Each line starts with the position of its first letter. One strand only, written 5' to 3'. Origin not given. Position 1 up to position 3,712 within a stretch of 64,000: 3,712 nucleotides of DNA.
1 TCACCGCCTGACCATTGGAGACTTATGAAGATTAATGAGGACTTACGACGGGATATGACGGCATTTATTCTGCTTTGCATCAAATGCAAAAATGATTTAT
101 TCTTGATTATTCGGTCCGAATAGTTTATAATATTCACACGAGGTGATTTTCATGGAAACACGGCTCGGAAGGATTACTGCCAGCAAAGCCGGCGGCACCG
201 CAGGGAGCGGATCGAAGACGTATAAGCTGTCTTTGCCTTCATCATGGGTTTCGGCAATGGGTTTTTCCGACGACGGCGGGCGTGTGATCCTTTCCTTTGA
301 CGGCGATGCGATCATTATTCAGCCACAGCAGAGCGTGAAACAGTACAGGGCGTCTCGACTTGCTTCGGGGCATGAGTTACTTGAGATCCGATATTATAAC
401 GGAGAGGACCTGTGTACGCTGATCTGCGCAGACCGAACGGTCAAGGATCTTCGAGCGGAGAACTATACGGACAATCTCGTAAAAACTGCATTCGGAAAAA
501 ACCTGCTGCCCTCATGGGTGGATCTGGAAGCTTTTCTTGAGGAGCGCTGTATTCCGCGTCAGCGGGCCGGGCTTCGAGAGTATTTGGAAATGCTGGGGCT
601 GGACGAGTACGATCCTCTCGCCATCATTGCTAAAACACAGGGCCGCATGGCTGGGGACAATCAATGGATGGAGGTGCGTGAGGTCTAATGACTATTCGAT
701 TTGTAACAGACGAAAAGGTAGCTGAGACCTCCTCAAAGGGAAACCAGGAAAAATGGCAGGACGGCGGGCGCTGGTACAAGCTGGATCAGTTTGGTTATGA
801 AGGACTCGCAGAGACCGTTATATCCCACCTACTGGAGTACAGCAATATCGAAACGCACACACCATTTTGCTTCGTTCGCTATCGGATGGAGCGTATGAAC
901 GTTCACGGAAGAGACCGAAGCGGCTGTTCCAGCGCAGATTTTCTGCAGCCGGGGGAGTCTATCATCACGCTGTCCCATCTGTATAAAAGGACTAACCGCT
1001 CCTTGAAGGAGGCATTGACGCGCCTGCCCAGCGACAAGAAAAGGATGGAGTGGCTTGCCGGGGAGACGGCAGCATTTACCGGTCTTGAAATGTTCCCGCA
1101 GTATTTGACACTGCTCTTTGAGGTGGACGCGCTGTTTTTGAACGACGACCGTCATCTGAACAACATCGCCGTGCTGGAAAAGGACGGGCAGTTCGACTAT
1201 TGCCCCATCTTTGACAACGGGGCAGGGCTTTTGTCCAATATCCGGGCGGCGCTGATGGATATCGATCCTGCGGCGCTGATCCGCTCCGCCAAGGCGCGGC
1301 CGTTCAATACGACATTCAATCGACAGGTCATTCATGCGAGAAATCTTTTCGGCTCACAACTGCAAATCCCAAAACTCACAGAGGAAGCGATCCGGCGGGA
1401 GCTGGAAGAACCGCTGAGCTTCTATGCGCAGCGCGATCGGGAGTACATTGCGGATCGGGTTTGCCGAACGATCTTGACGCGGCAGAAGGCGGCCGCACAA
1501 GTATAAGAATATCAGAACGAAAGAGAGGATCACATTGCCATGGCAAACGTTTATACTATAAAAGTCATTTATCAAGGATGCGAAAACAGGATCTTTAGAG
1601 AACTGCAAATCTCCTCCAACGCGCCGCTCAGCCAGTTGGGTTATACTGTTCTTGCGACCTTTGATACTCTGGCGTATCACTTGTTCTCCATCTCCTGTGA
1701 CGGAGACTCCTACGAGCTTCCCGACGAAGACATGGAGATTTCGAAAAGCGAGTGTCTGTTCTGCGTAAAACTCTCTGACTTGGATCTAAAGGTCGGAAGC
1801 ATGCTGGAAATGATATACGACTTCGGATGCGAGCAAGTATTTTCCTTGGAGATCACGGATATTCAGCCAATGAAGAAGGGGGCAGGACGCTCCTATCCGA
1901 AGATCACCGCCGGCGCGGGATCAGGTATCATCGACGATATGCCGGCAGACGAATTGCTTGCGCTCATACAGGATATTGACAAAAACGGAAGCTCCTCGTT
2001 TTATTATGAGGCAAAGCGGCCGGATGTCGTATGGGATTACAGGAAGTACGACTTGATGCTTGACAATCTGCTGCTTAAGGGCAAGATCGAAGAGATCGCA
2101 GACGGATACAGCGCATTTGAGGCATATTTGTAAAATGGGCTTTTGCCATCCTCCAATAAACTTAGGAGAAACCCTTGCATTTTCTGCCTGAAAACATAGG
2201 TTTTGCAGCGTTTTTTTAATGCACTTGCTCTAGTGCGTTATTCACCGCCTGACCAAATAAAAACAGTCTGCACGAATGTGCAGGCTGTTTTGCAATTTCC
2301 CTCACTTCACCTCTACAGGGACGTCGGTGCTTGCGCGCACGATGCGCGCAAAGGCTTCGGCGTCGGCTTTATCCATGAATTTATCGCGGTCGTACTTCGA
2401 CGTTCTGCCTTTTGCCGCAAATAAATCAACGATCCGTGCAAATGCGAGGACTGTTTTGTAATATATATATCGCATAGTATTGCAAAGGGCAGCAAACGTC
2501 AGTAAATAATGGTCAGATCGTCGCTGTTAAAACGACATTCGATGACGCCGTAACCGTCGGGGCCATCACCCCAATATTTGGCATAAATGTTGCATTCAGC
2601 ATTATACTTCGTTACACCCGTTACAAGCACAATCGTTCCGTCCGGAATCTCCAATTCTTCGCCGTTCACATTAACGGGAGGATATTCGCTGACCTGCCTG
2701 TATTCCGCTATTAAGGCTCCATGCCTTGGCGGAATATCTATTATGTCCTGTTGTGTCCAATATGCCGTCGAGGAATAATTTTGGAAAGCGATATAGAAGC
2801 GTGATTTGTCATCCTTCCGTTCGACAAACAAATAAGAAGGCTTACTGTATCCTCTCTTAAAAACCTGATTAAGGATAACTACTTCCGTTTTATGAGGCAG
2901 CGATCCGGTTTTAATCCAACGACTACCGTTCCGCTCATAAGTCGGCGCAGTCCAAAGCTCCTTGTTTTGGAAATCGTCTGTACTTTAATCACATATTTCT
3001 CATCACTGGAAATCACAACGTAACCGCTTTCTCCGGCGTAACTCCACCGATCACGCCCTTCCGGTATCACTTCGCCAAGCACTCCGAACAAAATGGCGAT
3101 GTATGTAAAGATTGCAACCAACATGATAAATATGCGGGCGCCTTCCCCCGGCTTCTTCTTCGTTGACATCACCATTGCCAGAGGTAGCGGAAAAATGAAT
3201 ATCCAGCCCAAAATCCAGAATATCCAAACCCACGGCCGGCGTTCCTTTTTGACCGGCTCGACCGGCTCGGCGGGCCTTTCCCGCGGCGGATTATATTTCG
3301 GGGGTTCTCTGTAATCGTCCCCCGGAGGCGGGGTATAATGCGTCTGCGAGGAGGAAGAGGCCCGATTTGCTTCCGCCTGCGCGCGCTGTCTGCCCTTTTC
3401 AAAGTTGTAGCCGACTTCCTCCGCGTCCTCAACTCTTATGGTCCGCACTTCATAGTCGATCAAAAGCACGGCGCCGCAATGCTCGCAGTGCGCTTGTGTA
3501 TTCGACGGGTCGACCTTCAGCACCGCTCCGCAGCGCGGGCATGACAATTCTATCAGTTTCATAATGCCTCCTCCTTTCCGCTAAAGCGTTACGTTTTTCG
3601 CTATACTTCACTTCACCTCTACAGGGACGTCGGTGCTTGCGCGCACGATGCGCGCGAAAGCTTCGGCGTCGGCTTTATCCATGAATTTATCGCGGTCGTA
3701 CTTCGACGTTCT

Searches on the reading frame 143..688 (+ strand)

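Call 61: search_protein_families(library=pfam, proteins=[window:143-688:+], max_evalue=0.0001)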
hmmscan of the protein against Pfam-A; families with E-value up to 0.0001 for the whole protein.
window:143-688:+ (181 aa): 0 families

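Call 71: search_protein_families(library=padloc, proteins=[window:143-688:+], max_evalue=0.01)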
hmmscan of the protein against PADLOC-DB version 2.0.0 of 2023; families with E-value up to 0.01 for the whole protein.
window:143-688:+ (181 aa): 3 families
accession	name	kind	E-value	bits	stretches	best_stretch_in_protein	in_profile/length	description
PDLC04347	PDC-M03B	-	3.9e-06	24.6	1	128-173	64-111/245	-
PDLC04346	PDC-M03B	-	0.00048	17.8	1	128-173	19-66/262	-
PDLC04348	PDC-M03B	-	0.0035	15.1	1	131-173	69-113/248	-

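Call 72: search_protein_families(library=ncbifam, proteins=[window:143-688:+], max_evalue=0.001)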
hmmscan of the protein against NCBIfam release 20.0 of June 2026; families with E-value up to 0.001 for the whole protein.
window:143-688:+ (181 aa): 0 families

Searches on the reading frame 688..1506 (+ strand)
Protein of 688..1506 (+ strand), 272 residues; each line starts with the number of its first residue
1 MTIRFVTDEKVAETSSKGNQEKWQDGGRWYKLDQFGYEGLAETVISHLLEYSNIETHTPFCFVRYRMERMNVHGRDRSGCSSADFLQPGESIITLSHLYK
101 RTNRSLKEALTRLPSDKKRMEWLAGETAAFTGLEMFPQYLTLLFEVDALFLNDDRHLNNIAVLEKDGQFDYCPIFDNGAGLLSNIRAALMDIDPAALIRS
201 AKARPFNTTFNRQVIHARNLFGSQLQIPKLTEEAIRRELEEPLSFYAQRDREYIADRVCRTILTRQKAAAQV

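Call 61: search_protein_families(library=pfam, proteins=[window:688-1506:+], max_evalue=0.0001)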
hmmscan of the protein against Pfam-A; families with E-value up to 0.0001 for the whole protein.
window:688-1506:+ (272 aa): 0 families

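Call 71: search_protein_families(library=padloc, proteins=[window:688-1506:+], max_evalue=0.01)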
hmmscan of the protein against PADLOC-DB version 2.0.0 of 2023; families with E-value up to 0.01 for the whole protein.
window:688-1506:+ (272 aa): 5 families
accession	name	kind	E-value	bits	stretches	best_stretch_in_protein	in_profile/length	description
PDLC04340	PDC-M03A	-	3.2e-08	31.4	1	138-186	129-176/280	-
PDLC04339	PDC-M03A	-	9.4e-08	29.7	1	134-186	132-183/293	-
PDLC04342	PDC-M03A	-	1.5e-06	26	1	127-208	142-227/299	-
PDLC04344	PDC-M03A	-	8.1e-06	23.5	1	119-186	134-197/305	-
PDLC04338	PDC-M03A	-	0.0017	15.4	1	139-184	258-304/428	-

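Call 72: search_protein_families(library=ncbifam, proteins=[window:688-1506:+], max_evalue=0.001)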
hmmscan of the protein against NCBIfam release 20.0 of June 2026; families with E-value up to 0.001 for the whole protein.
window:688-1506:+ (272 aa): 0 families

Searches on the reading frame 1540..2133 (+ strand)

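Call 61: search_protein_families(library=pfam, proteins=[window:1540-2133:+], max_evalue=0.0001)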
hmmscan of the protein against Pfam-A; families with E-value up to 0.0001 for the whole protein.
window:1540-2133:+ (197 aa): 1 family
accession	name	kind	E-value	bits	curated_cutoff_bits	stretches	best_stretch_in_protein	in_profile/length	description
PF07929.16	PRiA4_ORF3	-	2.8e-19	69.9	26.6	1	4-169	2-168/173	Plasmid pRiA4b ORF-3-like protein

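Call 71: search_protein_families(library=padloc, proteins=[window:1540-2133:+], max_evalue=0.01)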
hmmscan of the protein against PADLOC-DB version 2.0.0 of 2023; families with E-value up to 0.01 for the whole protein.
window:1540-2133:+ (197 aa): 0 families

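Call 72: search_protein_families(library=ncbifam, proteins=[window:1540-2133:+], max_evalue=0.001)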
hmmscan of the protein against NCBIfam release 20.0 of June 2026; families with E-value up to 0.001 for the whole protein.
window:1540-2133:+ (197 aa): 0 families

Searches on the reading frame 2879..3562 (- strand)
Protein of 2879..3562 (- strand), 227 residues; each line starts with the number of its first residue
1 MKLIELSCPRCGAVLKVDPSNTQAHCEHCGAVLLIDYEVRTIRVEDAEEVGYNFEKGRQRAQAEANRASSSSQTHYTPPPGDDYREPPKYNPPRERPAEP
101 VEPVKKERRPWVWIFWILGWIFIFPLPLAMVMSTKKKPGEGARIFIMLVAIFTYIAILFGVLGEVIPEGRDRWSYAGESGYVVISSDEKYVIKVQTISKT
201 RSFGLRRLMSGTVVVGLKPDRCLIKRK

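Call 3: search_protein_families(library=pfam, proteins=[window:2879-3562:-], max_evalue=0.01)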
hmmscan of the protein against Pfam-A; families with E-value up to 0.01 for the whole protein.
window:2879-3562:- (227 aa): 4 families
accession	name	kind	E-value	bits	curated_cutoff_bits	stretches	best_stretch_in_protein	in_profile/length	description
PF08271.17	Zn_Ribbon_TF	-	0.00028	20.8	29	1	7-33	2-29/43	TFIIB zinc-binding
PF13248.11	Zn_ribbon_3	-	0.00068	19.5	27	1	5-33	2-26/26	zinc-ribbon domain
PF09297.16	Zn_ribbon_NUD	-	0.002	18.3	24.8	1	8-31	6-29/32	NADH pyrophosphatase zinc ribbon domain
PF04893.22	Yip1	-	0.0059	16.9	28.6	1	97-162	7-74/173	Yip1 domain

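Call 4: search_protein_families(library=ncbifam, proteins=[window:2879-3562:-], max_evalue=0.01)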
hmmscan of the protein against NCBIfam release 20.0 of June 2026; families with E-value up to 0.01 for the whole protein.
window:2879-3562:- (227 aa): 2 families
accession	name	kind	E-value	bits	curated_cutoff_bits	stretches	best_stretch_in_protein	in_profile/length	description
TIGR01497.1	kdpB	equivalog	0.0038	15.3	527.9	1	102-172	25-92/675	potassium-transporting ATPase subunit KdpB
NF047912.1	ECs_2282_CxxC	subfamily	0.0076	16.1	37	0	4-33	1-37/60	ECs_2282 family putative zinc-binding protein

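Call 71: search_protein_families(library=padloc, proteins=[window:2879-3562:-], max_evalue=0.01)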
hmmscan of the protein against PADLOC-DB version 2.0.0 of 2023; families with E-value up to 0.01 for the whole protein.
window:2879-3562:- (227 aa): 1 family
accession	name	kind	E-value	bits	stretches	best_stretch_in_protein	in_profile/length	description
PDLC01700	Cas12f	-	0.0077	13.2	1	7-63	384-436/458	CAS-V-F; effector__SPE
